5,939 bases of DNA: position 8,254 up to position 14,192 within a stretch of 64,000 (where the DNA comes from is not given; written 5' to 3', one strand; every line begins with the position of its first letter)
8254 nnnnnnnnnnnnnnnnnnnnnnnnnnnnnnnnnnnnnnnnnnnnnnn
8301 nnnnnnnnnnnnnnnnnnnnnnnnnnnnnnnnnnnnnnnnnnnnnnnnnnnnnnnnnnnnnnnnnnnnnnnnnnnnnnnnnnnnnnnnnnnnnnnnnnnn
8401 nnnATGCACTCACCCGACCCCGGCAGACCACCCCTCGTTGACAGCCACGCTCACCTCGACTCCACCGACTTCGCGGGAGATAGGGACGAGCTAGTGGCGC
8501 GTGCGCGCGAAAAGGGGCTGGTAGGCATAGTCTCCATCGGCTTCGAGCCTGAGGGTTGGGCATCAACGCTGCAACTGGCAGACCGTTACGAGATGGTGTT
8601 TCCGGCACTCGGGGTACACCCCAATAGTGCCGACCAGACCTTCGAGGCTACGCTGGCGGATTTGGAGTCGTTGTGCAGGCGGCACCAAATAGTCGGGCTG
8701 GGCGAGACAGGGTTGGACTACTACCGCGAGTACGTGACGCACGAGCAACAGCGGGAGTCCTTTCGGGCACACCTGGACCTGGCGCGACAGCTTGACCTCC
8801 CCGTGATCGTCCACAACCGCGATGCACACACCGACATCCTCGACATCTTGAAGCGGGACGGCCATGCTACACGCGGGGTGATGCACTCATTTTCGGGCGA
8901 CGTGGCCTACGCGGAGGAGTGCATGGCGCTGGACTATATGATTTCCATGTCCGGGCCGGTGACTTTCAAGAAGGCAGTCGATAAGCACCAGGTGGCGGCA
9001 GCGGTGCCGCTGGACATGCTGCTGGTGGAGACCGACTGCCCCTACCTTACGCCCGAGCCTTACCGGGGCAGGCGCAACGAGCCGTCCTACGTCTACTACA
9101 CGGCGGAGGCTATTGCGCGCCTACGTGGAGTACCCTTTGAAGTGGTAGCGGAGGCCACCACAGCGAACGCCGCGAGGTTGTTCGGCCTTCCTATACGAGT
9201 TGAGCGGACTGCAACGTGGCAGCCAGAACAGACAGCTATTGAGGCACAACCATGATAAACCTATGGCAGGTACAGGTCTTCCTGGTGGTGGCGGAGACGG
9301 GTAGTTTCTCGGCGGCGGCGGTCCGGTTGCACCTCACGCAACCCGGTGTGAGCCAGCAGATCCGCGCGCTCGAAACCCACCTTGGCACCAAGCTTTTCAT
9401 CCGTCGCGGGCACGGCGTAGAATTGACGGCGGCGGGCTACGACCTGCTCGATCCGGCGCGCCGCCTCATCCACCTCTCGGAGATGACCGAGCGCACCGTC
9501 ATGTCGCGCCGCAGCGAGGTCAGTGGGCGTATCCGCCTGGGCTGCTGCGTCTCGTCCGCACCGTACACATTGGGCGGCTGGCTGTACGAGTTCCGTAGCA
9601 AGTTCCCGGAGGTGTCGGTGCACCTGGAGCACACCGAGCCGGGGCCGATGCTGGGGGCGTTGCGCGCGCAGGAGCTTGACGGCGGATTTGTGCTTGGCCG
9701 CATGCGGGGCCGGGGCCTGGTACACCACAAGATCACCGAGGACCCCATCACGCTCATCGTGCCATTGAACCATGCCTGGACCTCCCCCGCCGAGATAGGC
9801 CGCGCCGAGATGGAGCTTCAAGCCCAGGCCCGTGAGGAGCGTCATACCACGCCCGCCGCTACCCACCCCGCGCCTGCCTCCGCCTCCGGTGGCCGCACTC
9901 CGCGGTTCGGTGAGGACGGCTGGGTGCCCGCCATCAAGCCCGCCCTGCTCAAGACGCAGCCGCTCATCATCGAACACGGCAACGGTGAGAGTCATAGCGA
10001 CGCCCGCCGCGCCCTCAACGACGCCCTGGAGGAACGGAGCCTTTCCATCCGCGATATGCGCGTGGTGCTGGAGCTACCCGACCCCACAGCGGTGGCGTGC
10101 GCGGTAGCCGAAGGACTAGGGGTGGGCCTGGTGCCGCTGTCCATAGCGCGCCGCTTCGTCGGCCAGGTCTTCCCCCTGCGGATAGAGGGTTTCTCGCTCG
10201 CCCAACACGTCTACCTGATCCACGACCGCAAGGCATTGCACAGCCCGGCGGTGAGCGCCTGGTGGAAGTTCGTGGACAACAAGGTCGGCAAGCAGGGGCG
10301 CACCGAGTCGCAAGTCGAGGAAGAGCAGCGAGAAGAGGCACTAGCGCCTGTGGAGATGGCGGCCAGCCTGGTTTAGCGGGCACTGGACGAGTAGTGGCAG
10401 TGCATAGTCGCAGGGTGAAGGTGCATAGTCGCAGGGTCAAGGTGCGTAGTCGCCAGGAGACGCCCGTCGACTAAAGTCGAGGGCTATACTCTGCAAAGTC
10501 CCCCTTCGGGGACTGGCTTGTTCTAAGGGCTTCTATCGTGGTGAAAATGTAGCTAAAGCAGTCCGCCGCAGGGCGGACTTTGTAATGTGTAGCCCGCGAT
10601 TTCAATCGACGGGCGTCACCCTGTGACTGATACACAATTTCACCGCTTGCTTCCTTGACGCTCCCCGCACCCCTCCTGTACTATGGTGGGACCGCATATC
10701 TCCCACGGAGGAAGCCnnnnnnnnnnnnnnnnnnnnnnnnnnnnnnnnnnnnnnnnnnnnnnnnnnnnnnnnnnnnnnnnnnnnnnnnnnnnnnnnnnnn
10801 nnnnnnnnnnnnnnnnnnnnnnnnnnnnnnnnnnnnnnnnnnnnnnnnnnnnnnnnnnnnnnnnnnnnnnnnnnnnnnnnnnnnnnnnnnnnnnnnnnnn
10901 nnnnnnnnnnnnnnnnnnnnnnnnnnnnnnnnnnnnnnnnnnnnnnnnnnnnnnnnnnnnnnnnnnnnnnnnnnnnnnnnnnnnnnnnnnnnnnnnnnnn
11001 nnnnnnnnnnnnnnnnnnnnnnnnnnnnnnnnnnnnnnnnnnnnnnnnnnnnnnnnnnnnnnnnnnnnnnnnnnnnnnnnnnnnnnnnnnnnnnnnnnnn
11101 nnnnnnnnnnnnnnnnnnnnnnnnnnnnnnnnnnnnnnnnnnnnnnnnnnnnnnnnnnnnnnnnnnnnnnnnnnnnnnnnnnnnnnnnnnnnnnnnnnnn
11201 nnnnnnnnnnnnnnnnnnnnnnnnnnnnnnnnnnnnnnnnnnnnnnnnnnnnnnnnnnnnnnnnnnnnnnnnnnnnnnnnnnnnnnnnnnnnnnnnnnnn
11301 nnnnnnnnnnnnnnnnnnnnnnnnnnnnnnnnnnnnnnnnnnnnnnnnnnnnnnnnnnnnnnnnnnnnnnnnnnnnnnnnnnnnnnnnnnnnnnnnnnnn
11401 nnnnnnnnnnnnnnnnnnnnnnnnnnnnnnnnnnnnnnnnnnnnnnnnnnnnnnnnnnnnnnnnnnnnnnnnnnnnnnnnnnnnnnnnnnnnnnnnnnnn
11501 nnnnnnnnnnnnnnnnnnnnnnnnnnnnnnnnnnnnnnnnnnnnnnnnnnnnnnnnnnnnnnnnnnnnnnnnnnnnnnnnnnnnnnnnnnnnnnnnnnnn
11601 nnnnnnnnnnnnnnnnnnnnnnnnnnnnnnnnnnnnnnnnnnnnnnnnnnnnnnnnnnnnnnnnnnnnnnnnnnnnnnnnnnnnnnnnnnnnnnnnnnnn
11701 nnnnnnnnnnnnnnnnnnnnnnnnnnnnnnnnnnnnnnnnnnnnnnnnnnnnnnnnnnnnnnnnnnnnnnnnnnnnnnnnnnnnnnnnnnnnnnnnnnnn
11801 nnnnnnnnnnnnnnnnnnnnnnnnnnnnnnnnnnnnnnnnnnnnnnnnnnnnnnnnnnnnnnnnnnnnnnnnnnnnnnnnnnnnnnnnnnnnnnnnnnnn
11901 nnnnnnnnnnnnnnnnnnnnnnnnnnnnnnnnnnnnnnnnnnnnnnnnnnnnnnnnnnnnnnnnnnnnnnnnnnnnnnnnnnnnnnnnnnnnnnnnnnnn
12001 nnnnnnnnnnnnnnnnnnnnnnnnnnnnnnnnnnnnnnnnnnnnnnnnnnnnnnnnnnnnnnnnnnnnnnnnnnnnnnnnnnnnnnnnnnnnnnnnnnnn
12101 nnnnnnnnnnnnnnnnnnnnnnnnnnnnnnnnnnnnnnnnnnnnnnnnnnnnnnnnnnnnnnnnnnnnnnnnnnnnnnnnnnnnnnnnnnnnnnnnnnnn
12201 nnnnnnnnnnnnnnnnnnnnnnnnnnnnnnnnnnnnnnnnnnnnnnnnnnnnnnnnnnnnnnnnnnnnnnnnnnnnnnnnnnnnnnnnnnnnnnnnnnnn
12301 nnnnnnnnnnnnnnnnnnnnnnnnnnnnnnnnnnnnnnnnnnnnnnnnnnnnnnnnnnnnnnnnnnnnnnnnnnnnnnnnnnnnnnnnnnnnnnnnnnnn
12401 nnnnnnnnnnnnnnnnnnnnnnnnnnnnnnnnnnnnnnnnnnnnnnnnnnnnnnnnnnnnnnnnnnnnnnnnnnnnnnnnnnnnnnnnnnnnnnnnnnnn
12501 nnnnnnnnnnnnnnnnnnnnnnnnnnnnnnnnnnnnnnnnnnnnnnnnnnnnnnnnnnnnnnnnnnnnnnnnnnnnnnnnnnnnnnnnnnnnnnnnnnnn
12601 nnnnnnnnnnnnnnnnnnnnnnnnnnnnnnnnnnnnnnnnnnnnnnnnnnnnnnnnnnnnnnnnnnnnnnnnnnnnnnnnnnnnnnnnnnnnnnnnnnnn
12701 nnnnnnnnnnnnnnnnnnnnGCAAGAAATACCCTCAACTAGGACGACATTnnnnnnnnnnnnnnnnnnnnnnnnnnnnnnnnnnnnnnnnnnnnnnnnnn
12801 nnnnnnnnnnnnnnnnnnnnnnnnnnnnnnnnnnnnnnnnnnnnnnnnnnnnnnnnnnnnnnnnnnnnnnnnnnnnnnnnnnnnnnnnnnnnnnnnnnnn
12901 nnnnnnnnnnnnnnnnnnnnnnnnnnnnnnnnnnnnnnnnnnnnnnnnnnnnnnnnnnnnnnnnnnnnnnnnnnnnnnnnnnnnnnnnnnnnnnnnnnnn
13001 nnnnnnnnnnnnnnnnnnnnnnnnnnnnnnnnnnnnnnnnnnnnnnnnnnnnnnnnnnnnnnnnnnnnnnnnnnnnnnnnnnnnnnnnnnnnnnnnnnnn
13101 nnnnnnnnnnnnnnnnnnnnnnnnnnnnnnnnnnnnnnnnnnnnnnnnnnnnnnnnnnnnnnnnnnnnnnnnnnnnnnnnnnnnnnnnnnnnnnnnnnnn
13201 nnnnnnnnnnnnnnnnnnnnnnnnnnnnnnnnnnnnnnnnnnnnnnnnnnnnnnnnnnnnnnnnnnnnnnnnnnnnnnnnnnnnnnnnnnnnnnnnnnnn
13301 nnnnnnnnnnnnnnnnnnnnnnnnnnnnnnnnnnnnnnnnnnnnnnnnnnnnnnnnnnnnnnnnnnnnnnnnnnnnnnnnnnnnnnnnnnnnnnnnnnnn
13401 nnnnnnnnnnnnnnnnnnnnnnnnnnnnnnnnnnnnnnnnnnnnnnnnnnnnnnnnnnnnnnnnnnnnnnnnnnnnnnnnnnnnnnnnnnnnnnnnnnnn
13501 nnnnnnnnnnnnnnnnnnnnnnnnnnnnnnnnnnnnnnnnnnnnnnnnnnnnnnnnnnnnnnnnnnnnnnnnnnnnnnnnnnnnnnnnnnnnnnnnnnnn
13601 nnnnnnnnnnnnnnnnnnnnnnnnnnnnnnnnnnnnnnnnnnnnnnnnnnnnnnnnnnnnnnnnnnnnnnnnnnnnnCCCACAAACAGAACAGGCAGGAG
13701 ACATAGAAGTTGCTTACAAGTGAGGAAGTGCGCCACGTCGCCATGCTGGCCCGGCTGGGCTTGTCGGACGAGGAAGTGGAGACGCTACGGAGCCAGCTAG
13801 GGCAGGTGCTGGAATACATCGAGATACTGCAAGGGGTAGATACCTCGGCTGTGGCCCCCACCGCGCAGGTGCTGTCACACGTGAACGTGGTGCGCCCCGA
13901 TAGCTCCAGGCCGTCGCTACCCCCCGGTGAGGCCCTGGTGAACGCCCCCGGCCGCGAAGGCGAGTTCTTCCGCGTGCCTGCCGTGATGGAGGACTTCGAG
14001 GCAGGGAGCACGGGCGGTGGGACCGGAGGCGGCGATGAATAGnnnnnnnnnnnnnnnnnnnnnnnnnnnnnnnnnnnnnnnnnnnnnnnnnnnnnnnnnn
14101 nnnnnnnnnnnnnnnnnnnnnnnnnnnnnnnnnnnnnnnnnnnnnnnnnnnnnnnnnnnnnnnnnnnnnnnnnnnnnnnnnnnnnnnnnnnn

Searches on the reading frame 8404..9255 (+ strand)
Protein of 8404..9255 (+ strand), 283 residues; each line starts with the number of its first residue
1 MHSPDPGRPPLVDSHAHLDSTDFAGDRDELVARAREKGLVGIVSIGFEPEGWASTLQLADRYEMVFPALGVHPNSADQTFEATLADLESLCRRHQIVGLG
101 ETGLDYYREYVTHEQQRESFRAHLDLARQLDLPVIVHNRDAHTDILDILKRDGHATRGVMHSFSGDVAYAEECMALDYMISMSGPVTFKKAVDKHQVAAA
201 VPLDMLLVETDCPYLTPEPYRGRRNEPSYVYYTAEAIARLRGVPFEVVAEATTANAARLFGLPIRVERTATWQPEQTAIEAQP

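Call 6: search_protein_families(library=pfam, proteins=[window:8404-9255:+])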
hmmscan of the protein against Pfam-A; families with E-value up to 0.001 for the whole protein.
window:8404-9255:+ (283 aa): 1 family
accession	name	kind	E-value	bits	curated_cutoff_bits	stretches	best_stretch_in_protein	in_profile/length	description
PF01026.27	TatD_DNase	-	2.1e-86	289.9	27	1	12-261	1-253/253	TatD related DNase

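Call 8: find_related_loci(query=window:8404-9255:+, collection=genome_contigs, flank=6000)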
Query window:8404-9255:+ (283 aa) in genome_contigs; peptide patterns used: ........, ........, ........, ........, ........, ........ (x = any residue, [..] = any of these).
91 stretches matched a pattern; 4 encode a relative of the query (tblastn E <= 1e-3); 4 distinct loci.
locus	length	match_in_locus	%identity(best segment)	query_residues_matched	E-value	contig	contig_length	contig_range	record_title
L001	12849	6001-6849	91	1-283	1e-178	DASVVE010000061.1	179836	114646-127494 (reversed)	MAG TPA_asm: Chloroflexia bacterium isolate SMAG_U3335 k141_683703, whole genome shotgun sequence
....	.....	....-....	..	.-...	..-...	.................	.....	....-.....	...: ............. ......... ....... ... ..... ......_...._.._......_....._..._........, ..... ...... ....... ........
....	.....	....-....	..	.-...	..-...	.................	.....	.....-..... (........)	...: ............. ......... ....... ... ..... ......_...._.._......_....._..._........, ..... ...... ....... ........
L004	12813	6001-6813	36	1-262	3e-55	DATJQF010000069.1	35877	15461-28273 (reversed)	MAG TPA_asm: Bacteroidales bacterium isolate SMAG_U14933 k141_4008757, whole genome shotgun sequence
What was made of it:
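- On Rex operator (ROP): The single genome-collection scan had already been spent on finding orthologs (call 8).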

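Call 73: search_protein_families(library=ncbifam, proteins=[window:8404-9255:+], max_evalue=0.00001)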
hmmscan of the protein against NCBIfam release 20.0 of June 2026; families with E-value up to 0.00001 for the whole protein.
window:8404-9255:+ (283 aa): 5 families
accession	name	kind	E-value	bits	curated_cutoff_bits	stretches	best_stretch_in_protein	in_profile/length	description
TIGR00010.1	TIGR00010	subfamily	6.6e-85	284.6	206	1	11-261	1-252/253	YchF/TatD family DNA exonuclease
NF008075.0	PRK10812.1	equivalog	3.7e-61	206.7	438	1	11-263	3-257/265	metal-dependent hydrolase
NF007745.0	PRK10425.1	equivalog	2e-48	164.9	395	1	15-262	5-258/260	3'-5' ssDNA/RNA exonuclease TatD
NF008522.0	PRK11449.1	equivalog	4.9e-47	160.2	481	1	11-262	5-258/259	metal-dependent hydrolase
NF041926.1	QatD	equivalog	2.1e-29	102.3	230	1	13-259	1-239/239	Qat anti-phage system TatD family nuclease QatD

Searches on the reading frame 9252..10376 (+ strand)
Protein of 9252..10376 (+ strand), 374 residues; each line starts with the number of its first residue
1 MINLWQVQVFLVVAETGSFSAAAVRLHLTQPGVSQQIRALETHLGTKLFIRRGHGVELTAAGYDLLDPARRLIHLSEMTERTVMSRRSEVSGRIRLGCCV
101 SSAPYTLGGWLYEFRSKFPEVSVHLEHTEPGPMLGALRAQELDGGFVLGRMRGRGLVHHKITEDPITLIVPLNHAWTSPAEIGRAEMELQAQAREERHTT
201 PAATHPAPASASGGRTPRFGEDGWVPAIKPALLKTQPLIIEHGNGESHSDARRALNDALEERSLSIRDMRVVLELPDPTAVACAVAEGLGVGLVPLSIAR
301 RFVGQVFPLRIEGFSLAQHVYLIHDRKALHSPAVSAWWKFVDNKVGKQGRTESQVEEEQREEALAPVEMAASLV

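Call 6: search_protein_families(library=pfam, proteins=[window:9252-10376:+])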
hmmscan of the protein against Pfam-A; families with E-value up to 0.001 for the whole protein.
window:9252-10376:+ (374 aa): 2 families
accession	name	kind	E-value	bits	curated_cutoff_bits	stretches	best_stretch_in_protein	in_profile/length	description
PF03466.25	LysR_substrate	-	2.8e-31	109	28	2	88-186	2-100/209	LysR substrate binding domain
PF00126.33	HTH_1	-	4.5e-24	84.6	26.6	1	6-62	3-59/60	Bacterial regulatory helix-turn-helix protein, lysR family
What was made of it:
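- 8404..10376 (+): tatD (8404-9255) and lysR (9252-10376) operon. It is the divergent neighbour and probably not controlled by the sites. Pfam assignments (call 6).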

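Call 17: find_homologous_proteins(query=window:9252-10376:+, max_evalue=1e-30)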
Query window:9252-10376:+ (374 aa): 98 proteins with E <= 1e-30 among 8000 candidates.
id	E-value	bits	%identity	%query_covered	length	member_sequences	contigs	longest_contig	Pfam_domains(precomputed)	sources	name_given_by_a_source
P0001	1.2e-235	799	96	100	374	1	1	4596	PF00126.34,PF03466.26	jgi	jgi:DNA-binding transcriptional LysR family regulator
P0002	2.0e-227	772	92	100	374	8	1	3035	PF00126.34,PF03466.26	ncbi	-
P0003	3.3e-224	762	91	100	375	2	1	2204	PF00126.34,PF03466.26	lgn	-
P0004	5.8e-222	754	90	100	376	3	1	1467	PF00126.34,PF03466.26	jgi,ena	jgi:DNA-binding transcriptional LysR family regulator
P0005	9.6e-222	754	91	100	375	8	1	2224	PF00126.34,PF03466.26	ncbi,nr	ncbi:MAG TPA: LysR family transcriptional regulator [Chloroflexia bacterium]|nr:LysR family transcri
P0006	3.4e-221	752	90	100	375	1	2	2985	PF00126.34,PF03466.26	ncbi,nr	ncbi:MAG: LysR family transcriptional regulator [Chloroflexota bacterium]|nr:LysR family transcripti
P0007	5.2e-221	751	90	100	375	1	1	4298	PF00126.34,PF03466.26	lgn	-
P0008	1.4e-217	740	89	100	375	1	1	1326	PF00126.34,PF03466.26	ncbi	-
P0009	1.4e-208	710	85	100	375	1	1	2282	PF00126.34,PF03466.26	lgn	-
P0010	1.1e-184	632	78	98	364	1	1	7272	PF00126.34,PF03466.26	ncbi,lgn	-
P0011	1.1e-182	625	79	95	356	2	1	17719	PF00126.34,PF03466.26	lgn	-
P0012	1.9e-180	618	77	95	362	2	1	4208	PF00126.34,PF03466.26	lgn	-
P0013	1.4e-179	615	78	93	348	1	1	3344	PF00126.34,PF03466.26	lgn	-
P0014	5.0e-174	597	71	99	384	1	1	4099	PF00126.34,PF03466.26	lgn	-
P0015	1.0e-173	596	76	93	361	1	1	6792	PF00126.34,PF03466.26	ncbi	-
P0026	1.4e-159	549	69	95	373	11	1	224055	PF00126.34,PF03466.26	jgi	jgi:DNA-binding transcriptional LysR family regulator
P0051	1.1e-150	520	67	93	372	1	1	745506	PF00126.34,PF03466.26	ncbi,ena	-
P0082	1.2e-133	464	58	100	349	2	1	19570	PF00126.34,PF03466.26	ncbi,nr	ncbi:MAG TPA: LysR family transcriptional regulator [Chloroflexia bacterium]|nr:LysR family transcri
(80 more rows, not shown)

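Call 18: find_encoding_contigs(protein=P0011, flank=6000, max_places=1)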
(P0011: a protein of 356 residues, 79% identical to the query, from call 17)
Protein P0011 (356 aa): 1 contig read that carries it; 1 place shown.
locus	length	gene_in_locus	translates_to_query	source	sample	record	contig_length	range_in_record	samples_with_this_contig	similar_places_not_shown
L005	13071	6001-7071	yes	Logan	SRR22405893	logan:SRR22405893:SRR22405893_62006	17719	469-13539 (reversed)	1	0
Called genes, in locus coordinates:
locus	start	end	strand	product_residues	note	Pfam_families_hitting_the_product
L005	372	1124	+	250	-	PF03772:Competence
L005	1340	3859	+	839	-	PF00331:Glyco_hydro_10 (weak), PF11790:Glyco_hydro_cc (weak), PF01229:Glyco_hydro_39 (weak)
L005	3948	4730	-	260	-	PF06314:ADC, PF09844:DUF2071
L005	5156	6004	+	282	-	PF01026:TatD_DNase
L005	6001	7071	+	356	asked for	PF00126:HTH_1, PF03466:LysR_substrate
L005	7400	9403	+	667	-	PF16177:ACAS_N, PF00501:AMP-binding, PF13193:AMP-binding_C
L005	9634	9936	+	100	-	PF00583:Acetyltransf_1, PF13302:Acetyltransf_3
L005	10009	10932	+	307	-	PF01557:FAA_hydrolase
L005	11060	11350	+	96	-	PF02686:GatC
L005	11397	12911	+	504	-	PF01425:Amidase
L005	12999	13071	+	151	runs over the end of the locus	PF04977:DivIC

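Call 19: find_encoding_contigs(protein=P0026, flank=6000, max_places=1)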
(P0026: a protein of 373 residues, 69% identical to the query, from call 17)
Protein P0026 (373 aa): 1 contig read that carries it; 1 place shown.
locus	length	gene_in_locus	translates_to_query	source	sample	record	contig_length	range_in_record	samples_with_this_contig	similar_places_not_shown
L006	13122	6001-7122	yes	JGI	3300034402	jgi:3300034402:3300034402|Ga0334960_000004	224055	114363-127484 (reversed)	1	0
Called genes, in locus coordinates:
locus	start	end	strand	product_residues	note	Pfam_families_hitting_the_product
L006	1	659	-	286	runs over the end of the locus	PF01643:Acyl-ACP_TE, PF13279:4HBT_2, PF20791:Acyl-ACP_TE_C (faint), PF03061:4HBT (weak), PF13279:4HBT_2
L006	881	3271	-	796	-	PF01590:GAF, PF13185:GAF_2, PF01590:GAF, PF13185:GAF_2, PF13492:GAF_3, PF01590:GAF, PF13185:GAF_2, PF07730:HisKA_3, +2 more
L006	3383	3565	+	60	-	-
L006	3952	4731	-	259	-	PF06314:ADC (weak), PF09844:DUF2071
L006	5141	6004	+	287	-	PF01026:TatD_DNase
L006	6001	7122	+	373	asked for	PF00126:HTH_1, PF03466:LysR_substrate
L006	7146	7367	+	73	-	-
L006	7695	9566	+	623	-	PF16177:ACAS_N, PF00501:AMP-binding, PF13193:AMP-binding_C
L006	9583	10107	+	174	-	PF13302:Acetyltransf_3, PF00583:Acetyltransf_1, PF13523:Acetyltransf_8 (weak)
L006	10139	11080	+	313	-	PF01557:FAA_hydrolase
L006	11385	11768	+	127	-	PF01613:Flavin_Reduct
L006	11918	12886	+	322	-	PF02736:Myosin_N (faint), PF18914:DUF5666 (faint)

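Call 20: find_encoding_contigs(protein=P0051, flank=6000, max_places=1)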
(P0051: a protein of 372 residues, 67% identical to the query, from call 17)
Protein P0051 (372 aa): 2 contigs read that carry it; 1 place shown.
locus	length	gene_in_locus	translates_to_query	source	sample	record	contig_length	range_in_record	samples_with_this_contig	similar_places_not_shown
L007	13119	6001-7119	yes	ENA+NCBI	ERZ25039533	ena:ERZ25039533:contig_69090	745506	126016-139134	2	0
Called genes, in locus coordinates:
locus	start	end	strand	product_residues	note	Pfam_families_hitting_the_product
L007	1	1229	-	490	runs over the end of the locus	PF13616:Rotamase_3, PF00639:Rotamase, PF13145:Rotamase_2 (weak)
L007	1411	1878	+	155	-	-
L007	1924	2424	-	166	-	PF00436:SSB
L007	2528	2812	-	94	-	PF01250:Ribosomal_S6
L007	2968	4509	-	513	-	PF05958:tRNA_U5-meth_tr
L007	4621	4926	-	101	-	PF06153:CdAMP_rec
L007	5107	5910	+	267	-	PF01026:TatD_DNase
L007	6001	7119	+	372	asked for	PF00126:HTH_1, PF03466:LysR_substrate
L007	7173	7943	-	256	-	PF21948:LplA-B_cat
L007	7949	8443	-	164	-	-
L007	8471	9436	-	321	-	PF16881:LIAS_N (weak), PF04055:Radical_SAM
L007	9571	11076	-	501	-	PF00364:Biotin_lipoyl, PF25919:BSH_CusB (weak), PF02817:E3_binding, PF00198:2-oxoacid_dh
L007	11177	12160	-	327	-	PF02779:Transket_pyr, PF02780:Transketolase_C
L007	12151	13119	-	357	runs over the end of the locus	PF00676:E1_dh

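Call 21: find_encoding_contigs(protein=P0082, flank=6000, max_places=1)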
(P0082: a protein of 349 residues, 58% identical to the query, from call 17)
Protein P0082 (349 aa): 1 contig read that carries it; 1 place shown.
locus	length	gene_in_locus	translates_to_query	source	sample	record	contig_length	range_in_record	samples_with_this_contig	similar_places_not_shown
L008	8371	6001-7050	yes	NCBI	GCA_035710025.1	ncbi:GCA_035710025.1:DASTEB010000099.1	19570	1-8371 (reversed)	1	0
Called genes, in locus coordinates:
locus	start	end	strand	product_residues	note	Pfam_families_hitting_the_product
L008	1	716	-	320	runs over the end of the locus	-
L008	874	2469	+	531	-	PF13567:DUF4131, PF03772:Competence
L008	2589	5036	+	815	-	PF11790:Glyco_hydro_cc (weak), PF01229:Glyco_hydro_39 (weak)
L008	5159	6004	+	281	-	PF01026:TatD_DNase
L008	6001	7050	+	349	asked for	PF00126:HTH_1, PF03466:LysR_substrate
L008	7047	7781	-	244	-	PF21948:LplA-B_cat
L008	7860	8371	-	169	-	PF04055:Radical_SAM (weak)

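Call 73: search_protein_families(library=ncbifam, proteins=[window:9252-10376:+], max_evalue=0.00001)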
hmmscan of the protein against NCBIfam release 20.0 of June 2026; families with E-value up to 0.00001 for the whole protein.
window:9252-10376:+ (374 aa): 52 families (the best 25 are shown)
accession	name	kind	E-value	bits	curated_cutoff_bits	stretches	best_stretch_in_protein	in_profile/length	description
NF040786.1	LysR_Sec_metab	equivalog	8e-46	156.4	250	2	2-182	1-181/298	selenium metabolism-associated LysR family transcriptional regulator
TIGR03339.1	phn_lysR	subfamily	6e-36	124.1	341.1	1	6-201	1-194/279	aminoethylphosphonate catabolism associated LysR family transcriptional regulator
NF045775.1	acetoin_reg_AlsR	exception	4.1e-29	102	430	1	4-183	3-182/290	acetoin biosynthesis transcriptional regulator AlsR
NF047711.1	PutUtilRegPtrR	equivalog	2.7e-28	98.9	400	1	3-177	2-174/283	putrescine utilization regulator PtrR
NF008416.0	PRK11242.1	equivalog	1.7e-27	96.5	277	1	6-180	5-179/300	transcriptional regulator CynR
NF045990.1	TransRegCbbRRhodb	equivalog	9.7e-26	90.5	450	1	2-191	6-196/304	LysR family regulator CbbR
NF053705.1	TransRegGltCGpos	equivalog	3.2e-25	89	350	1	3-182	2-182/300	glutamate biosynthesis transcriptional regulator GltC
NF007439.0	PRK09986.1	equivalog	8.2e-25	87.8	290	1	2-182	7-189/296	LysR family transcriptional regulator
NF008722.0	PRK11716.1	equivalog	4.2e-23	81.8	246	1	3-175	2-175/293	HTH-type transcriptional activator IlvY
NF008410.0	PRK11233.1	equivalog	3.3e-22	79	309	1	2-173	1-173/305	nitrogen assimilation transcriptional regulator NAC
NF041036.1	decaheme_TF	subfamily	8.4e-22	78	210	1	7-102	6-97/301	multiheme cytochrome-associated LysR family transcriptional regulator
NF040889.1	trans_reg_YeiE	equivalog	3.2e-21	75.8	480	1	2-176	3-173/288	DNA-binding transcriptional regulator YeiE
NF007385.0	PRK09906.1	equivalog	5.7e-21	74.9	356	1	4-186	3-184/296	DNA-binding transcriptional regulator HcaR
NF047520.1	trans_act_CidR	equivalog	8.9e-21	74.3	415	1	4-183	3-182/292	cidABC operon transcriptional activator CidR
NF008352.0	PRK11139.1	subfamily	2.9e-20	72.6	288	1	7-167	11-166/305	transcriptional regulator GcvA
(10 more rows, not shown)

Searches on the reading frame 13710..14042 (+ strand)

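Call 62: search_protein_families(library=pfam, proteins=[window:13710-14042:+], max_evalue=0.00001)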
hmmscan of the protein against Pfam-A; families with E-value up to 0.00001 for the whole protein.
window:13710-14042:+ (110 aa): 1 family
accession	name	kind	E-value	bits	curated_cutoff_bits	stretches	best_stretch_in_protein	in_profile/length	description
PF02686.20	GatC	-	2.6e-18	66.4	23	1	18-89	1-66/66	Glu-tRNAGln amidotransferase C subunit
